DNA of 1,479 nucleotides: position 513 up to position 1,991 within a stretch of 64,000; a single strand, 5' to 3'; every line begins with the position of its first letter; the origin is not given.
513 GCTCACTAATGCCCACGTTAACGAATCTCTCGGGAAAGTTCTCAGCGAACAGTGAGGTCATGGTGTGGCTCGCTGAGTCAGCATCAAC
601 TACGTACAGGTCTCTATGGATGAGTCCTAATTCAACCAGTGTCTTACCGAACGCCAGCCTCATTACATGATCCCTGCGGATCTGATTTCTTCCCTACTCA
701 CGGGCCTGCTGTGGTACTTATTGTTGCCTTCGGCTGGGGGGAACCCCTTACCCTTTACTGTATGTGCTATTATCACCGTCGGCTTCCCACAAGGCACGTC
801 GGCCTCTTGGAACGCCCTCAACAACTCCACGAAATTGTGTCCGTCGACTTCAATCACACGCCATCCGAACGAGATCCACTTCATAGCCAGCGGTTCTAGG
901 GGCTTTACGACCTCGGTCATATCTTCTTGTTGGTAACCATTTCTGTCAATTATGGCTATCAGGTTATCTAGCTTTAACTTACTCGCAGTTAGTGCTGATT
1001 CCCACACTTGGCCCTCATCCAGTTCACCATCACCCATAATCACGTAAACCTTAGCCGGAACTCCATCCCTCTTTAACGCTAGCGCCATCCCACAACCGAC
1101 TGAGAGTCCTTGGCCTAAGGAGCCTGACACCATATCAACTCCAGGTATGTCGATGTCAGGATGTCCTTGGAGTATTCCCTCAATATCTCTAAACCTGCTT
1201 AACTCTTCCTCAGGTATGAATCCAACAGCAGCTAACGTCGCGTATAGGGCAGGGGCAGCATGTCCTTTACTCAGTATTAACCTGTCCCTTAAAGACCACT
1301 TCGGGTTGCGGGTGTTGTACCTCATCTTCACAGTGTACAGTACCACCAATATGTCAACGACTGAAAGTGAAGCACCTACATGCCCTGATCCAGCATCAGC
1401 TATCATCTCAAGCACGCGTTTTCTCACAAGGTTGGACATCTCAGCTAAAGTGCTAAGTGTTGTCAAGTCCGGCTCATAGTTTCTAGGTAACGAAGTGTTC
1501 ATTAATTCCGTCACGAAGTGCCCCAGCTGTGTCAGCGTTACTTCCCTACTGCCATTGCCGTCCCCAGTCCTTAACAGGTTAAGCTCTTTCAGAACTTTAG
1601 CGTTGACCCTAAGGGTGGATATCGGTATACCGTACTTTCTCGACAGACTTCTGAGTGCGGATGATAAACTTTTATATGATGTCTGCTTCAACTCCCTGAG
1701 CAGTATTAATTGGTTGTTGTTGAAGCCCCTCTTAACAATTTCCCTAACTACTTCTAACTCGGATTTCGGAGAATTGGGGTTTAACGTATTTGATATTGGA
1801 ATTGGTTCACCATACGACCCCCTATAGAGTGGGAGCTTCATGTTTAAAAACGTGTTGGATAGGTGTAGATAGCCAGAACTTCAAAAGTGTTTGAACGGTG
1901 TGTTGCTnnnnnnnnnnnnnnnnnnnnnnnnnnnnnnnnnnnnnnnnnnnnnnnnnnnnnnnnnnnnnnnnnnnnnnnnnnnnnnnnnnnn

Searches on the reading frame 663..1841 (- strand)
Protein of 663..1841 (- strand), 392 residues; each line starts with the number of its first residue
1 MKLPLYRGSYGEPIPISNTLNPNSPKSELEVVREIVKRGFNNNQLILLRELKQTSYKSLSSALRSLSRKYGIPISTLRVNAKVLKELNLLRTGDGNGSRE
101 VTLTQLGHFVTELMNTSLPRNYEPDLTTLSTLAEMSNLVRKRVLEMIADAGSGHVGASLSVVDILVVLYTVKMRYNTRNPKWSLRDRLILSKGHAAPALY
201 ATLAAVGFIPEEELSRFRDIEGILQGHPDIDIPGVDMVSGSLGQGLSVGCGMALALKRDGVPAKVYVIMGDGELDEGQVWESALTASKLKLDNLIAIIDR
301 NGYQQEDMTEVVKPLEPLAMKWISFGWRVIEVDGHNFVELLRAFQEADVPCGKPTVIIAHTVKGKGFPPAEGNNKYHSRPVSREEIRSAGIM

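Call 90: search_protein_families(library=pfam, proteins=[window:663-1841:-], max_evalue=0.00001)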
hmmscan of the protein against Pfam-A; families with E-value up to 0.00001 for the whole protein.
window:663-1841:- (392 aa): 3 families
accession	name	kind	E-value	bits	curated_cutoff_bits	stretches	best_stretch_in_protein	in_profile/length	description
PF00456.26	Transketolase_N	-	6e-50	170.5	22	1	135-388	5-270/334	Transketolase, thiamine diphosphate binding domain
PF13292.11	DXP_synthase_N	-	4.6e-12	46.2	21.2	1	130-302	16-172/274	1-deoxy-D-xylulose-5-phosphate synthase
PF00676.26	E1_dh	-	1.3e-06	28.1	22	1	239-348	100-208/300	Dehydrogenase E1 component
